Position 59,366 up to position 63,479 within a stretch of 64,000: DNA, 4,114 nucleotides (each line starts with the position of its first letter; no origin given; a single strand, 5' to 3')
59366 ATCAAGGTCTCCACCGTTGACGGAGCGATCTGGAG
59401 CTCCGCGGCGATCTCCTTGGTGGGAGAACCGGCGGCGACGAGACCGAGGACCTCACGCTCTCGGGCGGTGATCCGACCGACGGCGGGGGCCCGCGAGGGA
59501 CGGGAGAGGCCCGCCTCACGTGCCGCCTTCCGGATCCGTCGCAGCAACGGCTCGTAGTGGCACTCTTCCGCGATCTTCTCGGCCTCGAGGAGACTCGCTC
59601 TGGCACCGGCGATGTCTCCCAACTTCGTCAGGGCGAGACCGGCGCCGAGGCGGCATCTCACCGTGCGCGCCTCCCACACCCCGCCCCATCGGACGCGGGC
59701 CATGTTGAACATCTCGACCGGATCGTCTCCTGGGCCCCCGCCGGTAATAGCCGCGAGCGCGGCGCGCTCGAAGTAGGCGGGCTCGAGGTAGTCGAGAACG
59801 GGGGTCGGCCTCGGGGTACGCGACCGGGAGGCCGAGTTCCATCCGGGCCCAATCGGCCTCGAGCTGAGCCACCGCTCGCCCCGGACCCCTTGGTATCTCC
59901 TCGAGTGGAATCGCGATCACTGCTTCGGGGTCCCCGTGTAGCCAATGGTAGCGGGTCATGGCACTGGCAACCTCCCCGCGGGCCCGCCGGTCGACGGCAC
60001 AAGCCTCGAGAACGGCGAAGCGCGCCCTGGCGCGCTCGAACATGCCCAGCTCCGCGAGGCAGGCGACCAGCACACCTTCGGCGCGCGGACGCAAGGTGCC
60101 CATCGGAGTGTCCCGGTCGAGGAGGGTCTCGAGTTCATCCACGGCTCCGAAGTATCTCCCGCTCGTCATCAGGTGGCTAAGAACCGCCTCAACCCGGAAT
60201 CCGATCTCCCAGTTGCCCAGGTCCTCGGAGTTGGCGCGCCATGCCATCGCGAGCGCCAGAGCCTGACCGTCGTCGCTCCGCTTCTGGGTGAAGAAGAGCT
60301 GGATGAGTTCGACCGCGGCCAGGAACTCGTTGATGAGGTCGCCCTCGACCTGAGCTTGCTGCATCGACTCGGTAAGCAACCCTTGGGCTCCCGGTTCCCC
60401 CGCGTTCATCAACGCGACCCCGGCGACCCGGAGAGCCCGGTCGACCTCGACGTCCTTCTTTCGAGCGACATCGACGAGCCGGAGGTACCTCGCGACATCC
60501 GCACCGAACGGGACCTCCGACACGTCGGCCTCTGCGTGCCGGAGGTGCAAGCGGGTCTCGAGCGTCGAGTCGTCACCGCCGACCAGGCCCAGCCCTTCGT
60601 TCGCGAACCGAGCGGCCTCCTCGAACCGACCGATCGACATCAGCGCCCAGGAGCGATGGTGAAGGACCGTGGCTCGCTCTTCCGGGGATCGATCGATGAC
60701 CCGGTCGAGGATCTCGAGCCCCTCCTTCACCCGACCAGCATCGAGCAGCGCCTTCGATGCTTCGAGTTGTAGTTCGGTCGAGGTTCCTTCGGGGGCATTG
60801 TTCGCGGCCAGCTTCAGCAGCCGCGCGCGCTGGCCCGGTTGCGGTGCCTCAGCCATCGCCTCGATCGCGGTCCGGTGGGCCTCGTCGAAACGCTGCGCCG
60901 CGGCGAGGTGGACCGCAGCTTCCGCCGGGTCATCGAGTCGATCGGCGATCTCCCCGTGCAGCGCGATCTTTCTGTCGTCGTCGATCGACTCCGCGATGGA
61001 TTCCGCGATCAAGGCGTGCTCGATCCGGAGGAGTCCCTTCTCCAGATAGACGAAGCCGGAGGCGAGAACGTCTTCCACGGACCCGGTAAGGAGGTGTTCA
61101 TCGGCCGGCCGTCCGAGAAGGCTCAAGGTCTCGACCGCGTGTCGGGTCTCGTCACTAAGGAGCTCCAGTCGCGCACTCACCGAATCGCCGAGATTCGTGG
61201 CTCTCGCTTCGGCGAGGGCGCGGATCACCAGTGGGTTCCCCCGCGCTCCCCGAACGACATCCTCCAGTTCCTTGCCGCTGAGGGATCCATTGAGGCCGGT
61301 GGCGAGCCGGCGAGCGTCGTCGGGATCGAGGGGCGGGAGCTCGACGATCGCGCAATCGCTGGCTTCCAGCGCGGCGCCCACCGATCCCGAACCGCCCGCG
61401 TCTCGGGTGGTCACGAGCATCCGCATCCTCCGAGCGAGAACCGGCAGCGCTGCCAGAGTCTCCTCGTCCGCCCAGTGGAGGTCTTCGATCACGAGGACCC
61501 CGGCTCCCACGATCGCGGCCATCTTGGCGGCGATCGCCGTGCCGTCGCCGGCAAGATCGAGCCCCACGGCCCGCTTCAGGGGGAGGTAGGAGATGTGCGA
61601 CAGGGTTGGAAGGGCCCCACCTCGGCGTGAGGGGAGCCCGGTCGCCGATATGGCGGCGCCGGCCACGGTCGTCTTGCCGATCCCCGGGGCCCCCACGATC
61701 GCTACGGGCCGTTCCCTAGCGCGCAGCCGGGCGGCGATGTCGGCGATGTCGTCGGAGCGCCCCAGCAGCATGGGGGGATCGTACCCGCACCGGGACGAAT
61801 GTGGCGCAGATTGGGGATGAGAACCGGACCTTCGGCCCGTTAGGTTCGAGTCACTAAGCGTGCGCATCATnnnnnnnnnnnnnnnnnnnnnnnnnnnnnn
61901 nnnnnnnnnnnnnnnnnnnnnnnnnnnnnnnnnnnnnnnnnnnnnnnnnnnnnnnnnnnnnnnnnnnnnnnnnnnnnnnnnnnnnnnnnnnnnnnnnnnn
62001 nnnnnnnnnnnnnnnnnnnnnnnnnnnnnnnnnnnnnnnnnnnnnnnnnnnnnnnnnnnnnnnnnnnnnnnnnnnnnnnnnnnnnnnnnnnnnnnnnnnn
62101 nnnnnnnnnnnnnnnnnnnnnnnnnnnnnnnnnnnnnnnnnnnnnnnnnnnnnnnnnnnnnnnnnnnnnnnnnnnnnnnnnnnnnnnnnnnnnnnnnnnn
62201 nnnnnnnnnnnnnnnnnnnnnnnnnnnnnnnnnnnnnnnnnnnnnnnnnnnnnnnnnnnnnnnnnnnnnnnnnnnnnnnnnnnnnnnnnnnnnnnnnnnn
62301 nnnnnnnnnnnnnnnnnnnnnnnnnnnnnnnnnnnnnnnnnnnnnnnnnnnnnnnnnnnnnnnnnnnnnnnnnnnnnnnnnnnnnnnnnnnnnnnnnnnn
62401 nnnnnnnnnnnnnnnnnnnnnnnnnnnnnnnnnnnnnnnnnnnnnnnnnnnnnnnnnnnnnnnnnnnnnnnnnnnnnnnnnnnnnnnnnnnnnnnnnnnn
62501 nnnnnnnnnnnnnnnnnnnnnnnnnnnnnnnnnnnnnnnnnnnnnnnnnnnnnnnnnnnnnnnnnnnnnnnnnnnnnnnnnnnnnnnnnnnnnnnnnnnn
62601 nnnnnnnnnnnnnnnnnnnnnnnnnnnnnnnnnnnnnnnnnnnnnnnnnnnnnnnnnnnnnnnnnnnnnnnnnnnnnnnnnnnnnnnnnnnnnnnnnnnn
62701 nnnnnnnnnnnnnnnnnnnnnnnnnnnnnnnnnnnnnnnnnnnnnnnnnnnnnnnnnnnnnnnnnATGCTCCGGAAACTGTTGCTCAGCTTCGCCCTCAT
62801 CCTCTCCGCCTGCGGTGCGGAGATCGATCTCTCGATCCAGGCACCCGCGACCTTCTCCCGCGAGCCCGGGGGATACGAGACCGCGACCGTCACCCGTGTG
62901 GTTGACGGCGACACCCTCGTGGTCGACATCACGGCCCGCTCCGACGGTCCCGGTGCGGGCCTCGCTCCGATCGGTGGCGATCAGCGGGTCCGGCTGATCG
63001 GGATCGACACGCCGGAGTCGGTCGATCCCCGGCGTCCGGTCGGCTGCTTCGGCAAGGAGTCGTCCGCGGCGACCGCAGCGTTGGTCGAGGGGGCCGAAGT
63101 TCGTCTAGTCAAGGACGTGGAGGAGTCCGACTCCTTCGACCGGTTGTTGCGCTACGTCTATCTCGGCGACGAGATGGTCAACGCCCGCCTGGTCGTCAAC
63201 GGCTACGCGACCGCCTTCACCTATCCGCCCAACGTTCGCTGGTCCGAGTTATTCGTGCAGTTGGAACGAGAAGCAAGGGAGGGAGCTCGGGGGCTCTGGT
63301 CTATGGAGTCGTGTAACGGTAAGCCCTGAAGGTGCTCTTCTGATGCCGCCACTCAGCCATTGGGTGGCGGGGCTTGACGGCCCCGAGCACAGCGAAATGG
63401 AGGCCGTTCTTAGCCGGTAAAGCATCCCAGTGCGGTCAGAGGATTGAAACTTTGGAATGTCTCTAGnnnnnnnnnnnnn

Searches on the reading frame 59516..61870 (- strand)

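Call 7: search_protein_families(library=pfam, proteins=[window:59516-61870:-], max_evalue=0.01)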
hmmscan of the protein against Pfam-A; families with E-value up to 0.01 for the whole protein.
window:59516-61870:- (784 aa): 4 families
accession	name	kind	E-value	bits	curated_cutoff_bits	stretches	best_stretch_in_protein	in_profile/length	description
PF13191.12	AAA_16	-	3.3e-08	34.6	32.6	1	35-151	2-161/167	AAA ATPase domain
PF00931.28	NB-ARC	-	1.3e-05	25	23.5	0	126-225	104-207/248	NB-ARC domain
PF14559.12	TPR_19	-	2e-05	25.2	25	0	375-425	1-50/68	Tetratricopeptide repeat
PF07719.23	TPR_2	-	0.00047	20.5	27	0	400-427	1-28/34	Tetratricopeptide repeat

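Call 86: search_protein_families(library=padloc, proteins=[window:59516-61870:-], max_evalue=0.001)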
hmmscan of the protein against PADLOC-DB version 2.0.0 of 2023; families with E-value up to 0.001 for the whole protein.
window:59516-61870:- (784 aa): 0 families

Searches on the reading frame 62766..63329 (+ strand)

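Call 14: search_protein_families(library=pfam, proteins=[window:62766-63329:+], max_evalue=0.001)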
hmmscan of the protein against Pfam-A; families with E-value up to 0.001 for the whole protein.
window:62766-63329:+ (187 aa): 1 family
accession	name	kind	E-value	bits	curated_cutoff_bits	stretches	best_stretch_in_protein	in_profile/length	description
PF00565.23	SNase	-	6.4e-21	75.3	21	1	74-179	1-106/107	Staphylococcal nuclease homologue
